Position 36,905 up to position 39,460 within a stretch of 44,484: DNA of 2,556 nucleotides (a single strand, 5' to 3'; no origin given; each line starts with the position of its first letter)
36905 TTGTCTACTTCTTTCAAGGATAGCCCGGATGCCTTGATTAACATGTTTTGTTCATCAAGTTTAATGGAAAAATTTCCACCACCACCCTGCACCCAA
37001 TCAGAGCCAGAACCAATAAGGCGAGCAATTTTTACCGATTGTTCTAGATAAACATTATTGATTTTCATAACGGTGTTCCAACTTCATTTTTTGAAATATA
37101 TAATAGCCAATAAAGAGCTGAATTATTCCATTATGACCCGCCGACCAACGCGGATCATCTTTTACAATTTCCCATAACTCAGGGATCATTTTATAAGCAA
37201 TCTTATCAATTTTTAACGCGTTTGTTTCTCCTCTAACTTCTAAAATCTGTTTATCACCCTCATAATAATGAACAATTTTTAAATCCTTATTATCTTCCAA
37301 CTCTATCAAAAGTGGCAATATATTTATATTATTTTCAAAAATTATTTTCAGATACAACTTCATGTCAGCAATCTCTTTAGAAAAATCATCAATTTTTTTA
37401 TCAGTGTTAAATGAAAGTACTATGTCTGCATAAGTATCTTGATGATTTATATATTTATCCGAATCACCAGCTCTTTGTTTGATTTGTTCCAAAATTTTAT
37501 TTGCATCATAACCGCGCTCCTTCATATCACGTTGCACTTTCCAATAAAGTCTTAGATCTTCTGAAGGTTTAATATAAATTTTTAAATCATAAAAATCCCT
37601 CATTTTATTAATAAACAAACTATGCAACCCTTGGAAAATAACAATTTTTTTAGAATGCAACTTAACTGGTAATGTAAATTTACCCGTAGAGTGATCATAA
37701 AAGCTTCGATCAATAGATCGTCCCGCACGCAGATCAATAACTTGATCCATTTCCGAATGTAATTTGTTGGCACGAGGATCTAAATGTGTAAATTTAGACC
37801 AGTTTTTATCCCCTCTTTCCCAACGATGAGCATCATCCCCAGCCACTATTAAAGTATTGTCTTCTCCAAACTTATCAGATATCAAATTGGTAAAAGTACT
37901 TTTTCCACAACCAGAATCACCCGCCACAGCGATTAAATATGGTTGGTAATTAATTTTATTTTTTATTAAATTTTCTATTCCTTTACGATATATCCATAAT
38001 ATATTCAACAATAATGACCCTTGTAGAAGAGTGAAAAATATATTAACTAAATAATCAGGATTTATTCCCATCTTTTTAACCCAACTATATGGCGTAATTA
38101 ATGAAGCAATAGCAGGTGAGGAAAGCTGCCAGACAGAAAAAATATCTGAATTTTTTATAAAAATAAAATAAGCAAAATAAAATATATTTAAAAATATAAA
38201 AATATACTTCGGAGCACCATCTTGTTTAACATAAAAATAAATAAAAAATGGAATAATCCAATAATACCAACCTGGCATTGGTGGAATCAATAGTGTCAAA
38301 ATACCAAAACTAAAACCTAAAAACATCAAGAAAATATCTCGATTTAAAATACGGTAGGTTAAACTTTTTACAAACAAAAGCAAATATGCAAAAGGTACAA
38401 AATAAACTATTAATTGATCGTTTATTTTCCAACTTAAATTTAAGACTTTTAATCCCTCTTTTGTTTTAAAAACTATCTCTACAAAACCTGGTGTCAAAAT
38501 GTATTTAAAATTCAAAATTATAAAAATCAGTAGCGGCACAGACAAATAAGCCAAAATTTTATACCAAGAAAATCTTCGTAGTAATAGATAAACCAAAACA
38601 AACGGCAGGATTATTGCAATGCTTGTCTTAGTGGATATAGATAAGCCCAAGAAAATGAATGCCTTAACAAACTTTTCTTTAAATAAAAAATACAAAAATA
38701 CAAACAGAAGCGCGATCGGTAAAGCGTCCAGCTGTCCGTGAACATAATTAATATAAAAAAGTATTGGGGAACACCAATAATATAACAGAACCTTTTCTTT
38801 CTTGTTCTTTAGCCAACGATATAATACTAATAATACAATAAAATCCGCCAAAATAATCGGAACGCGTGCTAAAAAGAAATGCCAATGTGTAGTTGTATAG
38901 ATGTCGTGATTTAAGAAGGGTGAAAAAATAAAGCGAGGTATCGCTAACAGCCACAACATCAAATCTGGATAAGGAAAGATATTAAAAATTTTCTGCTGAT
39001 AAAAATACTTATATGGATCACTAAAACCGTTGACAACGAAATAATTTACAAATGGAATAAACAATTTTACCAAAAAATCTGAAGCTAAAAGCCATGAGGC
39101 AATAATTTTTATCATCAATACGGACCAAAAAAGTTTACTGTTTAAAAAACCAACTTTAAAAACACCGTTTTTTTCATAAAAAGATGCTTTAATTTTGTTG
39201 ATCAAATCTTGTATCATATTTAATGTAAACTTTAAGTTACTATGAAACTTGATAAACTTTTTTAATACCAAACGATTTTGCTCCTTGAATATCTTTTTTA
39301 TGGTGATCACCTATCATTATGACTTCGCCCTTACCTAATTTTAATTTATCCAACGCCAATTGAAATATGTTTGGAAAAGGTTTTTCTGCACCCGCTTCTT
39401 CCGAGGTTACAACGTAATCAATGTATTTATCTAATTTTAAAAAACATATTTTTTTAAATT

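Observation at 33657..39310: Unassigned activation module: GT-C membrane domain fused to a PRK/uridine-kinase-type kinase, then an aldolase-II-fold protein, two tandem nucleotidyltransferases and a GDPD-fold protein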

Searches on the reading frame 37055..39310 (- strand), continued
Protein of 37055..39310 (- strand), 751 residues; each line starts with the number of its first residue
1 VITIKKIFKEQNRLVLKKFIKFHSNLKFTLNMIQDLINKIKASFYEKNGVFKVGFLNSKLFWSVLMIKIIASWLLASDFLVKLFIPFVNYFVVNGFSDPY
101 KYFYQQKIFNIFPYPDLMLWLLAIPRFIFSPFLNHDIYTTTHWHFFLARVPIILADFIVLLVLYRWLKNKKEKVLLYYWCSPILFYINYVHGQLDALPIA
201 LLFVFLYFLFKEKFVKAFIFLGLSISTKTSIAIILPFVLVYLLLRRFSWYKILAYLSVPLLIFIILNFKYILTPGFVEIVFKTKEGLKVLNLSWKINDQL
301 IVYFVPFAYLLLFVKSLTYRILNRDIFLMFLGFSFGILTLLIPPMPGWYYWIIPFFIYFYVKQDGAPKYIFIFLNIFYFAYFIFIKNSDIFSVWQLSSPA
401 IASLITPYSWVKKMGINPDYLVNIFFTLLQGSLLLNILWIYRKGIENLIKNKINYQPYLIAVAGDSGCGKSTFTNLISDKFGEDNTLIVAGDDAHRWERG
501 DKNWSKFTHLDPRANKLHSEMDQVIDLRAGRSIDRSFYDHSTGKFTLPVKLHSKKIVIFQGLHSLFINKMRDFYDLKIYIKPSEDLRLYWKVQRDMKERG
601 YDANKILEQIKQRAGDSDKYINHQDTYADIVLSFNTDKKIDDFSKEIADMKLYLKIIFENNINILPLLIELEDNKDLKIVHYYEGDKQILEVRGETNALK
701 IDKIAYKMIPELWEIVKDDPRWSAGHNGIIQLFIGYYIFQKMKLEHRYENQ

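Call 25: search_protein_families(library=pfam, proteins=[L066:4478-6160:+, L066:7911-8624:+, L066:12074-14146:+, L066:591-1706:+, L066:1696-2643:+, L066:14196-14939:+, L066:6164-7813:+, L066:9393-9983:+], max_evalue=0.01)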
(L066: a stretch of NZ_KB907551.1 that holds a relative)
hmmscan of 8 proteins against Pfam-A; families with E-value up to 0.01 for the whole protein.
L066:4478-6160:+ (560 aa): 0 families

L066:7911-8624:+ (237 aa): 2 families
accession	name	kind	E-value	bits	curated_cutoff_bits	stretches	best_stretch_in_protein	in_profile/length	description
PF05711.17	TylF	-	4.2e-09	36.5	23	1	42-198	82-233/264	Macrocin-O-methyltransferase (TylF)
PF13578.12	Methyltransf_24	-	7.2e-09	36.9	26.3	1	56-194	1-105/105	Methyltransferase domain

L066:12074-14146:+ (690 aa): 0 families

L066:591-1706:+ (371 aa): 4 families
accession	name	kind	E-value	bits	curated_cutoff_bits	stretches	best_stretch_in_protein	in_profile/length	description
PF13692.12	Glyco_trans_1_4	-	4.8e-13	50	27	1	190-327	2-142/142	Glycosyl transferases group 1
PF00534.26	Glycos_transf_1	-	5.8e-12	45.9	26.4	1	186-333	12-160/172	Glycosyl transferases group 1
PF13477.12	Glyco_trans_4_2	-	6.1e-09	36.6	23.4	1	23-155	13-139/139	Glycosyl transferase 4-like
PF13439.12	Glyco_transf_4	-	1.6e-07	32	28.5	1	18-171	2-158/170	Glycosyltransferase Family 4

L066:1696-2643:+ (315 aa): 5 families
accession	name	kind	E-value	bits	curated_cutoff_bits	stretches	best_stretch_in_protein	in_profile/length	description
PF13692.12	Glyco_trans_1_4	-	2e-09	38.3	27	1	208-284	65-140/142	Glycosyl transferases group 1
PF00534.26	Glycos_transf_1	-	2.8e-09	37.2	26.4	1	196-292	67-162/172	Glycosyl transferases group 1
PF13439.12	Glyco_transf_4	-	4.6e-08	33.7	28.5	1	37-156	45-170/170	Glycosyltransferase Family 4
PF13477.12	Glyco_trans_4_2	-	5.9e-06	26.9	23.4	1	35-127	45-137/139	Glycosyl transferase 4-like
PF13579.12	Glyco_trans_4_4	-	0.0014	19.4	29.7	1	43-146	53-153/158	Glycosyl transferase 4-like domain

L066:14196-14939:+ (247 aa): 3 families
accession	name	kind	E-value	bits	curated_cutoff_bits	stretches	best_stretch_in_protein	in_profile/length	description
PF00535.33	Glycos_transf_2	-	4.5e-41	141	23.3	1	5-133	1-129/168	Glycosyl transferase family 2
PF10111.15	Glyco_tranf_2_2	-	8.8e-17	61.9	27.3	1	5-109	1-108/276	Glycosyltransferase like family 2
PF13641.12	Glyco_tranf_2_3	-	2.8e-08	34.5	27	1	4-114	3-118/230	Glycosyltransferase like family 2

L066:6164-7813:+ (549 aa): 3 families
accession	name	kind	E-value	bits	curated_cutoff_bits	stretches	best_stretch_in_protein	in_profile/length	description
PF12804.13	NTP_transf_3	-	2.2e-13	51.1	27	2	4-143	2-132/160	MobA-like NTP transferase domain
PF00483.29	NTP_transferase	-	3.3e-13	50.2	21.2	2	7-189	6-188/245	Nucleotidyl transferase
PF01128.25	IspD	-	8.5e-05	22.8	27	0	2-47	2-44/221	2-C-methyl-D-erythritol 4-phosphate cytidylyltransferase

L066:9393-9983:+ (196 aa): 0 families

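Call 26: search_protein_families(library=ncbifam, proteins=[L066:8654-9391:+, L066:4478-6160:+, L066:7911-8624:+, L066:12074-14146:+, L066:2778-3467:+, L066:3457-4533:+], max_evalue=0.001)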
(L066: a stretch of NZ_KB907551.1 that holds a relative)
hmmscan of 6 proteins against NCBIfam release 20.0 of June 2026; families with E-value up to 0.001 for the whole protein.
L066:8654-9391:+ (245 aa): 13 families
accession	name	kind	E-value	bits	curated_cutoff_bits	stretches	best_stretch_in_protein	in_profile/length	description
NF007482.0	PRK10073.1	equivalog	4.2e-14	52.3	423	1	12-121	5-112/334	glycosyltransferase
NF007986.1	PRK10714.1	equivalog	2e-13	50.1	529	1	13-121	6-117/316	undecaprenyl-phosphate 4-deoxy-4-formamido-L-arabinose transferase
NF047588.1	GlcsyltransPgfSStrep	equivalog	4.4e-13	49.1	500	1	13-172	1-161/308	glycosyltransferase PgfS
TIGR03937.1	PgaC_IcaA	equivalog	1.2e-12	47.5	422.3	1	11-111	43-142/407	poly-beta-1,6-N-acetyl-D-glucosamine synthase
TIGR04283.1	glyco_like_mftF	equivalog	1.8e-11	44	182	1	15-125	1-103/221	TIGR04283 family arsenosugar biosynthesis glycosyltransferase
NF041875.1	EPS_EpsD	equivalog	2e-10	40.6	370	1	15-123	1-108/325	exopolysaccharide biosynthesis glycosyltransferase EpsD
NF038302.1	EPS_HpsE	equivalog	2.3e-10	39.9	300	1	13-123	1-115/307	hormogonium polysaccharide biosynthesis glycosyltransferase HpsE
NF047683.1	TeichurnBiosyTuaG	equivalog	7.8e-07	29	400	1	12-124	5-116/252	teichuronic acid biosynthesis protein TuaG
TIGR03111.1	glyc2_xrt_Gpos1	hypoth_equivalog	7.2e-06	25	363.95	1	12-124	48-161/439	TIGR03111 family XrtG-associated glycosyltransferase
NF058614.1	PPMAGASynPpgS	equivalog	1.2e-05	24.9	370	1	17-120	4-102/226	polyprenyl-phospho-N-acetylgalactosaminyl synthase PpgS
NF041391.1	DPhHxTase_Halo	equivalog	8.2e-05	21.7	375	1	21-175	3-150/213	dolichyl-phosphate hexose transferase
TIGR04182.1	glyco_TIGR04182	equivalog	0.00017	21.1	325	1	15-211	2-192/293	S-layer glycoprotein N-glycosyltransferase AglJ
NF010496.0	PRK13915.1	equivalog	0.00017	20.8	262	1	6-116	24-138/307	glucosyl-3-phosphoglycerate synthase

L066:4478-6160:+ (560 aa): 0 families

L066:7911-8624:+ (237 aa): 0 families

L066:12074-14146:+ (690 aa): 0 families

L066:2778-3467:+ (229 aa): 40 families (the best 25 are shown)
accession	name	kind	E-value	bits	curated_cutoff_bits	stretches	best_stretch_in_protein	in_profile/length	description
NF053830.1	RUBPPhHalo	equivalog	9.8e-55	185.7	330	1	3-211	2-212/234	ribulose-1,5-bisphosphate 5-phosphatase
TIGR02253.1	CTE7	subfamily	2.6e-38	132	169.75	1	5-215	4-207/221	TIGR02253 family HAD-type hydrolase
TIGR02254.1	YjjG_YfnB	equivalog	8e-33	113.8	159.9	1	3-224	1-222/223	YjjG family noncanonical pyrimidine nucleotidase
NF006976.0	PRK09449.1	equivalog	8.3e-22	77.8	183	1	1-210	1-203/225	pyrimidine 5'-nucleotidase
NF052576.1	PymNtasePynAStpc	equivalog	1.6e-21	77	350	1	1-225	1-224/229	pyrimidine 5'-nucleotidase PynA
TIGR02252.1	DREG-2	subfamily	8.3e-21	74.7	155.2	1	6-201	3-203/203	HAD hydrolase, REG-2-like, family IA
NF009804.0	PRK13288.1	equivalog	8.4e-16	58.1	218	1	99-201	79-180/215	pyrophosphatase PpaX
NF009695.0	PRK13222.1-2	equivalog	1.5e-13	50.7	225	1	87-202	79-193/226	phosphoglycolate phosphatase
TIGR01549.1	HAD-SF-IA-v1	subfamily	5.5e-13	49.6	23.3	1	102-196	62-149/149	HAD-IA family hydrolase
TIGR02009.1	PGMB-YQAB-SF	subfamily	6.1e-13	49.4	153.35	1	3-200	1-184/186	beta-phosphoglucomutase family hydrolase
TIGR01668.1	YqeG_hyp_ppase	hypoth_equivalog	6.5e-13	48.6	89.1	1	101-207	42-140/170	YqeG family HAD IIIA-type phosphatase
TIGR01662.1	HAD-SF-IIIA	subfamily_domain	2.3e-12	47.2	44.6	1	100-203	23-139/141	HAD-IIIA family hydrolase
TIGR01454.1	AHBA_synth_RP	hypoth_equivalog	3.4e-12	46.5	246.65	1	99-200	72-172/205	AHBA synthesis associated protein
TIGR01449.2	PGP_bact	equivalog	5.3e-12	45.7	180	1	88-203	71-185/213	phosphoglycolate phosphatase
TIGR01428.1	HAD_type_II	equivalog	2.5e-11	44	125.4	1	99-207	88-195/197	haloacid dehalogenase type II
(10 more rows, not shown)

L066:3457-4533:+ (358 aa): 15 families
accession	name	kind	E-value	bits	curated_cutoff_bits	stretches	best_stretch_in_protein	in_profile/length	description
NF006196.0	PRK08324.2-4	equivalog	1.2e-18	66.9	831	1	3-238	13-246/657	bifunctional aldolase/short-chain dehydrogenase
NF006195.0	PRK08324.2-3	equivalog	1.3e-13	50.1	931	1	12-193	30-208/678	bifunctional aldolase/short-chain dehydrogenase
NF006194.0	PRK08324.2-2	equivalog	2e-13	49.9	686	1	4-192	21-207/703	bifunctional aldolase/short-chain dehydrogenase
NF006190.0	PRK08324.1-4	equivalog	3.4e-13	48.6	1014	1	3-211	14-218/689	bifunctional aldolase/short-chain dehydrogenase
NF006193.0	PRK08324.2-1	subfamily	2.7e-11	42.3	1213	1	4-246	24-279/705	bifunctional aldolase/short-chain dehydrogenase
NF006192.0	PRK08324.1-6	equivalog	5.3e-11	41.6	639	1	17-194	36-211/685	bifunctional aldolase/short-chain dehydrogenase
NF006197.0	PRK08324.2-5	equivalog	9.2e-10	37.5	627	1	7-209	17-219/583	bifunctional aldolase/short-chain dehydrogenase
TIGR02632.1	RhaD_aldol-ADH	equivalog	8.1e-09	34.4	567.75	1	9-206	3-201/676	bifunctional rhamnulose-1-phosphate aldolase/short-chain dehydrogenase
NF006208.0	PRK08333.1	equivalog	5.4e-07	29.5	267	1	7-60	6-58/189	aldolase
NF006189.0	PRK08324.1-3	equivalog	1.8e-05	23.3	634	1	10-193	28-212/701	bifunctional rhamnulose-1-phosphate aldolase/short-chain dehydrogenase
NF040649.1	FucA_Meth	equivalog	6e-05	23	250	0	8-54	4-49/179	L-fuculose phosphate aldolase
NF006191.0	PRK08324.1-5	equivalog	6.7e-05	21.4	1240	1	10-194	31-216/706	bifunctional aldolase/short-chain dehydrogenase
NF005123.0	PRK06557.1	subfamily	0.00015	21.5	251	0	16-121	21-98/223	L-ribulose-5-phosphate 4-epimerase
NF006413.0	PRK08660.1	equivalog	0.00051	19.9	203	0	22-54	17-49/184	aldolase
NF006672.0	PRK09220.1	equivalog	0.00066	19.1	226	0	90-122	65-103/209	methylthioribulose 1-phosphate dehydratase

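Call 76: predict_structure(alignment_id=A4)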
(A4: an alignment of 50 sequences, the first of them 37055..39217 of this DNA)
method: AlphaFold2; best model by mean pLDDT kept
length: 720 residues; sequences in the alignment: 50
mean_pLDDT: 89.9   pTM: 0.82
mean pLDDT of the five models: 89.9, 89.5, 89.3, 88.6, 87.2
residues with pLDDT >= 90: 473; 70-90: 215; 50-70: 32; < 50: 0
segments of 3 or more residues with pLDDT < 50: none
pLDDT, mean of each block of 10 residues (from residue 1): 69 58 81 97 92 95 95 92 95 95 91 94 96 86 94 95 95 95 96 95 92 91 97 95 91 64 82 84 84 88 88 85 94 87 96 92 90 93 94 95 92 76 89 92 93 90 89 86 89 90 90 91 93 93 96 93 89 91 90 96 91 83 95 94 92 96 92 88 79 95 95 74
secondary structure, 60 per line:
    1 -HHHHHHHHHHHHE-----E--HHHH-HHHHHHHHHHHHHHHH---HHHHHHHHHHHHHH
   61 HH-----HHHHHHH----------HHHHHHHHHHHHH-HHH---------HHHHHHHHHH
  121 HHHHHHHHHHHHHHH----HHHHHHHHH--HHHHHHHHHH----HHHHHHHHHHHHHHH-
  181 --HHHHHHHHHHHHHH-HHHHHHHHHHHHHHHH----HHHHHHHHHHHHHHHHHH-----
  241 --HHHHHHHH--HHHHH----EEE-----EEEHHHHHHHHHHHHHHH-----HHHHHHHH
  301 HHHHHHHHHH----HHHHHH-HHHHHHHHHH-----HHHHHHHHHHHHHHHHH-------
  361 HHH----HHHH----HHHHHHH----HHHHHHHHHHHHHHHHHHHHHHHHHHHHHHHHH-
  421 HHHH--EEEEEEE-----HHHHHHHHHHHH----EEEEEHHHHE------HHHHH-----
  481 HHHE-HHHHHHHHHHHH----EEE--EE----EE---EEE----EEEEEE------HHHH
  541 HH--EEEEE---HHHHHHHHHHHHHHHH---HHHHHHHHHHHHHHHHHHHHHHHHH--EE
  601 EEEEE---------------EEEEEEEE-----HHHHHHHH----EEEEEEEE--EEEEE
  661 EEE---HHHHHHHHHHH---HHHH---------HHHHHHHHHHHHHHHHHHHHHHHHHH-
elements in order (helices of 4 or more, strands of 3 or more residues): H2-13 H23-26 H28-43 H47-62 H68-74 H85-97 H111-135 H140-148 H151-160 H165-179 H183-196 H198-213 H218-235 H243-250 H253-257 E262-264 E270-272 H273-287 H293-310 H315-320 H322-331 H337-353 H368-371 H376-382 H387-419 H421-424 E427-433 H439-450 E455-459 H460-463 H471-475 H486-497 E502-504 E518-520 E525-530 H537-542 E545-549 H553-568 H572-596 E599-605 E621-628 H634-641 E646-653 E656-663 H667-677 H681-684 H694-719

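Call 79: fold_search(model_id=the predicted structure, library=pdb)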
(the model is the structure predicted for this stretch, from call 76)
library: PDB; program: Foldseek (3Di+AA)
matches with E <= 10: 872; with E <= 0.001: 85
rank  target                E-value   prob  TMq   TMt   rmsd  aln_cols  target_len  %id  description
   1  9qko_A                1.8e-18  1.00  0.35  0.79   5.2       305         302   29  Structure of the cyanobacteria specific PRK from Chroococcidiopsis (Hyella disjuncta) PCC 6712 (P1 crystal form) (released 2026-04-08)
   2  9qkp_A                2.8e-18  1.00  0.35  0.78   5.4       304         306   29  Structure of the cyanobacteria specific PRK from Chroococcidiopsis (Hyella disjuncta) PCC 6712 (P41212 crystal form) (released 2026-04-08)
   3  9qkp_B                8.9e-18  1.00  0.35  0.78   5.4       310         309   28  Structure of the cyanobacteria specific PRK from Chroococcidiopsis (Hyella disjuncta) PCC 6712 (P41212 crystal form) (released 2026-04-08)
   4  9qkp_D                1.1e-17  1.00  0.34  0.78   5.4       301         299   28  Structure of the cyanobacteria specific PRK from Chroococcidiopsis (Hyella disjuncta) PCC 6712 (P41212 crystal form) (released 2026-04-08)
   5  9qkn                  2.2e-17  1.00  0.34  0.76   5.6       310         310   26  Structure of the cyanobacteria specific PRK from Gloeocapsa PCC 73106 (released 2026-04-08)
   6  6hzk_A                5.3e-17  1.00  0.30  0.61   6.6       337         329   27  Crystal structure of redox-inhibited phosphoribulokinase from Synechococcus sp. (strain PCC 6301) (released 2019-03-27)
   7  6kev                  8.3e-17  1.00  0.31  0.65   5.8       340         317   26  Reduced phosphoribulokinase from Synechococcus elongatus PCC 7942 complexed with adenosine diphosphate and glucose 6-pho (released 2020-05-13)
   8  6kew_A                3.7e-16  1.00  0.31  0.60   6.1       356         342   25  Crystal structure of oxidized phosphoribulokinase from Arabidopsis thaliana (released 2020-05-13)
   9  5b3f_A                4.6e-16  1.00  0.33  0.73   4.8       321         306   26  Crystal structure of phosphoribulokinase from Methanospirillum hungatei (released 2017-01-18)
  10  5b3f_B                9.6e-16  1.00  0.32  0.72   4.8       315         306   26  Crystal structure of phosphoribulokinase from Methanospirillum hungatei (released 2017-01-18)
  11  6kew_B                9.6e-16  1.00  0.31  0.61   5.6       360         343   25  Crystal structure of oxidized phosphoribulokinase from Arabidopsis thaliana (released 2020-05-13)
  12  6kex_D                1.9e-15  1.00  0.31  0.60   6.1       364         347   24  Crystal structure of reduced phosphoribulokinase from Arabidopsis thaliana (released 2020-05-13)
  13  6kex_A                2.3e-15  1.00  0.32  0.61   5.9       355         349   24  Crystal structure of reduced phosphoribulokinase from Arabidopsis thaliana (released 2020-05-13)
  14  6h7h_B                1.6e-14  1.00  0.31  0.62   6.6       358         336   24  Crystal structure of redox-sensitive phosphoribulokinase (PRK) from Arabidopsis thaliana (released 2019-04-10)
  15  6h7g_B                1.7e-14  1.00  0.32  0.63   5.7       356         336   23  Crystal structure of redox-sensitive phosphoribulokinase (PRK) from the green algae Chlamydomonas reinhardtii (released 2019-04-10)
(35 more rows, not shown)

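Call 92: search_protein_families(library=pfam, proteins=[L054:12085-12810:+, L054:15097-16665:+], max_evalue=0.01)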
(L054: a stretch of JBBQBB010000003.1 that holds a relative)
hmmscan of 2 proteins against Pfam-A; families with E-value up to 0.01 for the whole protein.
L054:12085-12810:+ (241 aa): 2 families
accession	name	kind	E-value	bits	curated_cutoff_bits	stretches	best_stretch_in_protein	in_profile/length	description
PF03009.23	GDPD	-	2.3e-27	97.1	23.6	1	14-235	1-243/244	Glycerophosphoryl diester phosphodiesterase family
PF00388.25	PI-PLC-X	-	0.0015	18.6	23.1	1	21-74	24-77/144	Phosphatidylinositol-specific phospholipase C, X domain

L054:15097-16665:+ (522 aa): 0 families

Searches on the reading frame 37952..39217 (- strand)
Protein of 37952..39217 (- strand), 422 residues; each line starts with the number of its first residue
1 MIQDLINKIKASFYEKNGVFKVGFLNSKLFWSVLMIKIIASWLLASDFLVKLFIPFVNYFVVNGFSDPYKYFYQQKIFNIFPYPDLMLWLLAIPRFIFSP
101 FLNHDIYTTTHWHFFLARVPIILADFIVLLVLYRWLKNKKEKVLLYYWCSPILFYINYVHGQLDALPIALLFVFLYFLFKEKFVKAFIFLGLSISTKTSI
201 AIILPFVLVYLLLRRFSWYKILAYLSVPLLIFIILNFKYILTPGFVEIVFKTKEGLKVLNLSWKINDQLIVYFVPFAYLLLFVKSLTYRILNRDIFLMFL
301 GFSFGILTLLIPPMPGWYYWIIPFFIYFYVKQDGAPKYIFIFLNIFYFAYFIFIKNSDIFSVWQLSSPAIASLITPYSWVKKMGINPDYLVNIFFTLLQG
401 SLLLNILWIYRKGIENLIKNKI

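Call 40: search_solved_structures(query=A3, max_evalue=10, show_alignments=2)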
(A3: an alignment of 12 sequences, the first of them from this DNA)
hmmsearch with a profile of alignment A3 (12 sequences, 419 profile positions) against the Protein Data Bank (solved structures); distinct sequences matched with E-value up to 10: 0.

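Call 41: search_protein_families(library=pfam, alignment_id=A3, max_evalue=1)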
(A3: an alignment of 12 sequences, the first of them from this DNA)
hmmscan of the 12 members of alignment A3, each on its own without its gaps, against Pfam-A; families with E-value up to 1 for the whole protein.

A. member 1, seq(422 aa): 0 families

B. families by the number of members that match (of 12 scanned): 4 families
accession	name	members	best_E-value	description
PF03155.21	Alg6_Alg8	3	1.1e-06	ALG6, ALG8 glycosyltransferase family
PF09594.16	GT87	3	2.3e-06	Glycosyltransferase family 87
PF05208.19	ALG3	2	0.00049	ALG3 protein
PF13231.12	PMT_2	1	0.019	Dolichyl-phosphate-mannose-protein mannosyltransferase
